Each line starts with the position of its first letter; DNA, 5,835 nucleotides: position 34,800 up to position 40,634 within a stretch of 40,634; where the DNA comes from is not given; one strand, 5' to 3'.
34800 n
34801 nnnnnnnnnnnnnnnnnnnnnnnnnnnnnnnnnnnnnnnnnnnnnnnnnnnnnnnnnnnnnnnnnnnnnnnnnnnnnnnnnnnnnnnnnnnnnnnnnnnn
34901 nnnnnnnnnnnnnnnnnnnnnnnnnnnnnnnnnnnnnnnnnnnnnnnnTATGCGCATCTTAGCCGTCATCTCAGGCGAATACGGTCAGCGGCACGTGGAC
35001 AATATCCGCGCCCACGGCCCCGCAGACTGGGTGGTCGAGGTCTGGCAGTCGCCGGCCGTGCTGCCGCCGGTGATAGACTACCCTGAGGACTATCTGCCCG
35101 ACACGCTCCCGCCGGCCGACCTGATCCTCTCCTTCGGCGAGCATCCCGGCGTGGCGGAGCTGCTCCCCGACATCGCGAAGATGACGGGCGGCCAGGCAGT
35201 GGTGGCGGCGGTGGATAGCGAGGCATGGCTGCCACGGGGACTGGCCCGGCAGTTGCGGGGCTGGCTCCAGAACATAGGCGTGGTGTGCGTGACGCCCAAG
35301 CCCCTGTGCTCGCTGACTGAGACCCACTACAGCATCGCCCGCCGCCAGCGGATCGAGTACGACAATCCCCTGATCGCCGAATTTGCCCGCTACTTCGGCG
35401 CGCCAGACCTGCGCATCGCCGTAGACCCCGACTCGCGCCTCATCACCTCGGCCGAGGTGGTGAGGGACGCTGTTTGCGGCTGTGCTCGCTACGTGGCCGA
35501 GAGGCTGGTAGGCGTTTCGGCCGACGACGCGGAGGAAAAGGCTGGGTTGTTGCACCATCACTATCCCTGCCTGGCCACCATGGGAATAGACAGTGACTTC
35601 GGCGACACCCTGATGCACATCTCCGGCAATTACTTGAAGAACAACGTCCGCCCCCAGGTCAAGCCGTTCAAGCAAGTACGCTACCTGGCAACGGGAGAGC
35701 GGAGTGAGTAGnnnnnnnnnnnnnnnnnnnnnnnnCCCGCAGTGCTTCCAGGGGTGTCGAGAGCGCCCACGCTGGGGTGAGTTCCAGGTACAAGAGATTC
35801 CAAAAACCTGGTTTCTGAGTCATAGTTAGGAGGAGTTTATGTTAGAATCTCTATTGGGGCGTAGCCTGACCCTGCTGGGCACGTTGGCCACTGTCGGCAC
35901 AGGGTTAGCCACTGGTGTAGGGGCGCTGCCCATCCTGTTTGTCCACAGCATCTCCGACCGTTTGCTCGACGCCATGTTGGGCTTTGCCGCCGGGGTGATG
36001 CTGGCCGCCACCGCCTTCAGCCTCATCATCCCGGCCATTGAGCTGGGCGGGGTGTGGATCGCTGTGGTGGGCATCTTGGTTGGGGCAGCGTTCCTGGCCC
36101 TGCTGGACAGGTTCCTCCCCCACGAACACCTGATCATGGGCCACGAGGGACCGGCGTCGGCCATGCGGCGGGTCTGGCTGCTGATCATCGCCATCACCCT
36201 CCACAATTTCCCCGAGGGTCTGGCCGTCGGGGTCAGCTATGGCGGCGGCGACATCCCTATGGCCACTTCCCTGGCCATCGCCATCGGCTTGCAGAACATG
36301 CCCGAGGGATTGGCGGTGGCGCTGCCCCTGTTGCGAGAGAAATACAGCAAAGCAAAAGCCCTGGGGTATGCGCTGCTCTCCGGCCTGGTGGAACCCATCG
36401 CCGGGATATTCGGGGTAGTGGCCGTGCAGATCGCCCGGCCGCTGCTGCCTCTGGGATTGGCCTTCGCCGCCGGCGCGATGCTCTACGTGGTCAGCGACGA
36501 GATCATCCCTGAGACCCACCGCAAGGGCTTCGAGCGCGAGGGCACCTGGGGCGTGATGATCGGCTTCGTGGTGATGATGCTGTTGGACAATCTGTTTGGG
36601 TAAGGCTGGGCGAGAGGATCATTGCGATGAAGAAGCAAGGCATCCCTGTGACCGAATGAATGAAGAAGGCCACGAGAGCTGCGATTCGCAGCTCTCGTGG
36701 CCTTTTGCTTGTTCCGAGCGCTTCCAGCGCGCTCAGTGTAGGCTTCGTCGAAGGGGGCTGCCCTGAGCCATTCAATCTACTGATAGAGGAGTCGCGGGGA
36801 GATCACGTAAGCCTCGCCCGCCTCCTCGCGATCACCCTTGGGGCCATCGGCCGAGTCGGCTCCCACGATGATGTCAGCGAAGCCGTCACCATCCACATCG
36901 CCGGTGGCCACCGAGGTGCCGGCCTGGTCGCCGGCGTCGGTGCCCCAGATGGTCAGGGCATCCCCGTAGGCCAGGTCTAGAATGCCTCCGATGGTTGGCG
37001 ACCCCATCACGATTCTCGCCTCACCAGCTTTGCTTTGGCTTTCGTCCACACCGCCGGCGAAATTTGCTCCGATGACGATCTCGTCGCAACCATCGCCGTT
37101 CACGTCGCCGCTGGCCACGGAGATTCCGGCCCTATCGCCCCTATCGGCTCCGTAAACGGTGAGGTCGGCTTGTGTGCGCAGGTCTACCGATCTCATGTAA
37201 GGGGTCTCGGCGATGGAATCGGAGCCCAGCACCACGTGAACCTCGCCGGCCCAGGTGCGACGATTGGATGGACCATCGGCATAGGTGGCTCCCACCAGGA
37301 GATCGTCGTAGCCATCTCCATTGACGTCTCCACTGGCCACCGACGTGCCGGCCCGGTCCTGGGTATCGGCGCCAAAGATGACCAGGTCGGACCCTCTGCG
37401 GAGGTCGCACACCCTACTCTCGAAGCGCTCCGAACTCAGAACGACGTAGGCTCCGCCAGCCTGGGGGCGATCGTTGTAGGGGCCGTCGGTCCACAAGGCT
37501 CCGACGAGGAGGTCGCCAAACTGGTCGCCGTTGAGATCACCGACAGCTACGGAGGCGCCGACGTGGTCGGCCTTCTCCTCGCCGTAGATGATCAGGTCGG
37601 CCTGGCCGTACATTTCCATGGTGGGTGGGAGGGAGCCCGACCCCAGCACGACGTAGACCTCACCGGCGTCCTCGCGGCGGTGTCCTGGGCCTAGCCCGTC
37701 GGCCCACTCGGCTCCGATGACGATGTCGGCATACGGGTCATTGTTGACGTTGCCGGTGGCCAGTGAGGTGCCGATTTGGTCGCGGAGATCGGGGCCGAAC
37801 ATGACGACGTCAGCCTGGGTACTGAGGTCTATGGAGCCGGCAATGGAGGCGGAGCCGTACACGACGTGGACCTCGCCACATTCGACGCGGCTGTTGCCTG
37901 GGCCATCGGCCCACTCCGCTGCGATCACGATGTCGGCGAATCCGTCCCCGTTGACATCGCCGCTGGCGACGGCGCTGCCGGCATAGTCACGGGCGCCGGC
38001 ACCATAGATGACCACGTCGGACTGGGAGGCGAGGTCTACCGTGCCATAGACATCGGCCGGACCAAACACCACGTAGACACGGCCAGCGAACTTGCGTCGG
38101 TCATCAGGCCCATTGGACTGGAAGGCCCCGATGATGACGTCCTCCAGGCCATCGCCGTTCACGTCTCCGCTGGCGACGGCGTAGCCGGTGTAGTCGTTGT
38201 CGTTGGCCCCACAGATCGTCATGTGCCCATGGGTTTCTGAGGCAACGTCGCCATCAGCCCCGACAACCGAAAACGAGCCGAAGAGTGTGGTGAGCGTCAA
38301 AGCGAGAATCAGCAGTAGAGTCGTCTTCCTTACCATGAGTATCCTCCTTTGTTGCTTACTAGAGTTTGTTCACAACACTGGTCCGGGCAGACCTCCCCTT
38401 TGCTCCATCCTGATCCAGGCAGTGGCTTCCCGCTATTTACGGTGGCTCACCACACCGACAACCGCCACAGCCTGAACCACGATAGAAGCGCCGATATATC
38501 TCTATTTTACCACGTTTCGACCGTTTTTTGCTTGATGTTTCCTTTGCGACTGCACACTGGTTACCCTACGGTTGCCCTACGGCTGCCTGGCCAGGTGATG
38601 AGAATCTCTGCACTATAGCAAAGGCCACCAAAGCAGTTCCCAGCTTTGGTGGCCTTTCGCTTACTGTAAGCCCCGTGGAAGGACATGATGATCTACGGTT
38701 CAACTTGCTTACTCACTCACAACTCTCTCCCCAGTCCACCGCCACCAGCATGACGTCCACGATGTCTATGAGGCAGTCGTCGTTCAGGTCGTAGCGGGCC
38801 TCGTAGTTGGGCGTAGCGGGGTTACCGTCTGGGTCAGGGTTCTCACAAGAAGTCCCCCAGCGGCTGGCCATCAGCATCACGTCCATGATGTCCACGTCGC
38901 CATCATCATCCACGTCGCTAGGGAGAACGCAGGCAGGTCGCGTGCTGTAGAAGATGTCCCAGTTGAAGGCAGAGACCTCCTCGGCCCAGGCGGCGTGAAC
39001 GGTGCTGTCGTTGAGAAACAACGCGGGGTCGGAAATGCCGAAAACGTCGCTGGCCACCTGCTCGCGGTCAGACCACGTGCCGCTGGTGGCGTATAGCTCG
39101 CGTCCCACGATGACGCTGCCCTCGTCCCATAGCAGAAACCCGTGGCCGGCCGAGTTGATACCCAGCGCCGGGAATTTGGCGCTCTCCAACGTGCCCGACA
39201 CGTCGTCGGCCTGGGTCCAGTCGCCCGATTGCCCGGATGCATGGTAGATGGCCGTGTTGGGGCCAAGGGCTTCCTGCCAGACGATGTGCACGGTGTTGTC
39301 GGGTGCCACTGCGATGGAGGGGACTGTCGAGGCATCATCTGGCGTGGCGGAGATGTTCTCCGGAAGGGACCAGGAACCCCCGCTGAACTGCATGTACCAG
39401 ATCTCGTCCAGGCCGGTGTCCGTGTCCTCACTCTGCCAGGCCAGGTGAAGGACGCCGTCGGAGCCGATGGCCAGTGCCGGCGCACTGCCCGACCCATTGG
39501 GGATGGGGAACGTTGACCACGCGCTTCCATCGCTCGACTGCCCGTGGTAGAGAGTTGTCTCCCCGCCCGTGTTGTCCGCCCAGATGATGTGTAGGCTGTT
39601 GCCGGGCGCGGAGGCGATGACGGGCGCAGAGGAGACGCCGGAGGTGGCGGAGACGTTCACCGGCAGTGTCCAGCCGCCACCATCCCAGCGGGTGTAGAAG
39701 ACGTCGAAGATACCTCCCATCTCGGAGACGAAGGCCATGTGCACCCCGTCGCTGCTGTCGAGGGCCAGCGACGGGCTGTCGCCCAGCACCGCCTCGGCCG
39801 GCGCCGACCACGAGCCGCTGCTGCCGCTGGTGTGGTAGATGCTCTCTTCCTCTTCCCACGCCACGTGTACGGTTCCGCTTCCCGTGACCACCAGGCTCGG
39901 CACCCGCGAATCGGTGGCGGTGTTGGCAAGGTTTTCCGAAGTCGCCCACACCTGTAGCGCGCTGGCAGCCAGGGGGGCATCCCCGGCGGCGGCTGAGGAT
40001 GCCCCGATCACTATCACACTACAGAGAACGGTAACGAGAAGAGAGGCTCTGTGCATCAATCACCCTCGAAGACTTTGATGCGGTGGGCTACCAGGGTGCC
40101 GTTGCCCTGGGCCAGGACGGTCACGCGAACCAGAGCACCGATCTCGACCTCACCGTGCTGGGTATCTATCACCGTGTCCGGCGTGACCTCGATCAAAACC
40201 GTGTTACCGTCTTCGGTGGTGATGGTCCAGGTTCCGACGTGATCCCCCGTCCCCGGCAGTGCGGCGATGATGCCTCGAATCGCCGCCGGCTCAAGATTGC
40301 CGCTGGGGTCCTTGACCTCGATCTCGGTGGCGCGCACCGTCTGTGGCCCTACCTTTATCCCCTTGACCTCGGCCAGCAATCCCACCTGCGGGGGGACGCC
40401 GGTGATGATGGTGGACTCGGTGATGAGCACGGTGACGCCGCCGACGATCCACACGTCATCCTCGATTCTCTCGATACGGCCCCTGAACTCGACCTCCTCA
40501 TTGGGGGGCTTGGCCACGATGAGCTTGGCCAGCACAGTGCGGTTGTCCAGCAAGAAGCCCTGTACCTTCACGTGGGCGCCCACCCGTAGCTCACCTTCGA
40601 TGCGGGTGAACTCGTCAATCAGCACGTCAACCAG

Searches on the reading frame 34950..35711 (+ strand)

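Call 14: search_protein_families(library=pfam, proteins=[window:34950-35711:+])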
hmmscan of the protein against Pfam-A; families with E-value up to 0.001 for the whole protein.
window:34950-35711:+ (253 aa): 1 family
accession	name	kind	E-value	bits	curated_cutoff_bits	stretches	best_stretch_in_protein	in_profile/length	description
PF02593.20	DUF166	-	4.3e-49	167.5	24.4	1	6-234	3-216/221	Domain of unknown function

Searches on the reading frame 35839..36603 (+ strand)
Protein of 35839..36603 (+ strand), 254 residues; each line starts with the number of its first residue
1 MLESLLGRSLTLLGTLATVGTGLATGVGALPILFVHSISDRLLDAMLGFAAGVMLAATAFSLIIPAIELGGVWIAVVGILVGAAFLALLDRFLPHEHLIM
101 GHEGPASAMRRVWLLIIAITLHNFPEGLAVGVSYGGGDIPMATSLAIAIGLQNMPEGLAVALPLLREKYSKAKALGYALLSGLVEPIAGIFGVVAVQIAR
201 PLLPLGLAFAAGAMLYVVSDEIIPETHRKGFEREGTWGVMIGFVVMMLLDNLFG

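Call 15: search_protein_families(library=pfam, proteins=[window:35839-36603:+])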
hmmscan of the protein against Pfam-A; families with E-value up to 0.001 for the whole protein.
window:35839-36603:+ (254 aa): 1 family
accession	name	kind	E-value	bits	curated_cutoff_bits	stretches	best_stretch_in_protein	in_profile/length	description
PF02535.28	Zip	-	2.6e-31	109.5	35.1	1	105-249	171-322/323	ZIP Zinc transporter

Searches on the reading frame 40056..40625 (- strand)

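Call 71: search_protein_families(library=pfam, proteins=[window:40056-40625:-])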
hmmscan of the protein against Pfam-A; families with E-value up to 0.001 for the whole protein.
window:40056-40625:- (189 aa): 1 family
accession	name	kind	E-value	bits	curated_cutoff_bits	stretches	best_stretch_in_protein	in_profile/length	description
PF18914.6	DUF5666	-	9.2e-22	77.5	27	3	48-103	1-60/60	Domain of unknown function (DUF5666)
